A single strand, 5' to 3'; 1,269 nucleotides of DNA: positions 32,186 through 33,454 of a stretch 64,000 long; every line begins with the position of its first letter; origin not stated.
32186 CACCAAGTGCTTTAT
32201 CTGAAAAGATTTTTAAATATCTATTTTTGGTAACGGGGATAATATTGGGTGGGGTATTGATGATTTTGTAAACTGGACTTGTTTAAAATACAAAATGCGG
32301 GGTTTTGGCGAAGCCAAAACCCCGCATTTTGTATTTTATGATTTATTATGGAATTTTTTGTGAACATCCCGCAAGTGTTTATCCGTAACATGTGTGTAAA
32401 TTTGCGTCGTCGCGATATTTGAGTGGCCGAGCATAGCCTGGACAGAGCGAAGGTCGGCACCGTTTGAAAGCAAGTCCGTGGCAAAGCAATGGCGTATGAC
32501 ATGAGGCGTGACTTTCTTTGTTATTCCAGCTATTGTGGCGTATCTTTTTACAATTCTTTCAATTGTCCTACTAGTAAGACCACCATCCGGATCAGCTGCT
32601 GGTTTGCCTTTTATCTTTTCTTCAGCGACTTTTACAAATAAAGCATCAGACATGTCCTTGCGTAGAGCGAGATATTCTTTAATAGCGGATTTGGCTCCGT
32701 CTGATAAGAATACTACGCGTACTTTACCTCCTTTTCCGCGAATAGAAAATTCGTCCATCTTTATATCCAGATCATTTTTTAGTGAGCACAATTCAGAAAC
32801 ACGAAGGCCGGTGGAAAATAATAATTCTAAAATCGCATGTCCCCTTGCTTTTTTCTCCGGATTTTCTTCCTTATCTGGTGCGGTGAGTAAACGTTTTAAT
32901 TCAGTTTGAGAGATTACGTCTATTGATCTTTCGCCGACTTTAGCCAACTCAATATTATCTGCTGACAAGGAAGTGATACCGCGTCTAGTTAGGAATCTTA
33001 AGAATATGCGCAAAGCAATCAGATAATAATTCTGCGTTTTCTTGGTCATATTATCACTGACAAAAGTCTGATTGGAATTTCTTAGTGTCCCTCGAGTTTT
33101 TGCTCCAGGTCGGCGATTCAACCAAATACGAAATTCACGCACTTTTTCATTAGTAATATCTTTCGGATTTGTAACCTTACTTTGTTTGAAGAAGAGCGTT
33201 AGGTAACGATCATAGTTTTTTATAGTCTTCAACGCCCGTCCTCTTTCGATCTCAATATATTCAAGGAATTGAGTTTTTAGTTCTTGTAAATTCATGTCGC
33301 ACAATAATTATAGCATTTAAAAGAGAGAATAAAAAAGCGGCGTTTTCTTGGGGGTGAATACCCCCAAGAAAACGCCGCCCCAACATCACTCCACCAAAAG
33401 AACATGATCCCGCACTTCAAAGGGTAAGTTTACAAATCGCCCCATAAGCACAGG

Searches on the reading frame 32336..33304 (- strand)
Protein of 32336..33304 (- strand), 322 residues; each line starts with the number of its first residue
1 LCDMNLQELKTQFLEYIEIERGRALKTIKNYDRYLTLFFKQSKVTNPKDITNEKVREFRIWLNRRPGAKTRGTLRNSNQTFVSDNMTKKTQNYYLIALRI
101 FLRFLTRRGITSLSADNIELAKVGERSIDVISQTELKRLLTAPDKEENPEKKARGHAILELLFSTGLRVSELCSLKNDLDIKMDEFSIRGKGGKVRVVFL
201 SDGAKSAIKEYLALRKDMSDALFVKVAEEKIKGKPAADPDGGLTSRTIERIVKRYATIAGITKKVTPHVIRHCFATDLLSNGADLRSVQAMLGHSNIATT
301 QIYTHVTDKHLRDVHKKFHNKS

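Call 50: search_protein_families(library=pfam, proteins=[window:32336-33304:-])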
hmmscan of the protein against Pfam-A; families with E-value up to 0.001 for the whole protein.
window:32336-33304:- (322 aa): 3 families
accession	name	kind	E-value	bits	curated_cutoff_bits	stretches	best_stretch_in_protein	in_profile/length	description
PF00589.27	Phage_integrase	-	3.9e-42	144.4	27.1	1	131-310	3-172/172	Phage integrase family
PF02899.23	Phage_int_SAM_1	-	1.4e-10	41.7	22.3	1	12-109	3-83/83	Phage integrase, N-terminal SAM-like domain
PF13495.12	Phage_int_SAM_4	-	1.7e-09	38.4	27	1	12-70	4-63/85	Phage integrase, N-terminal SAM-like domain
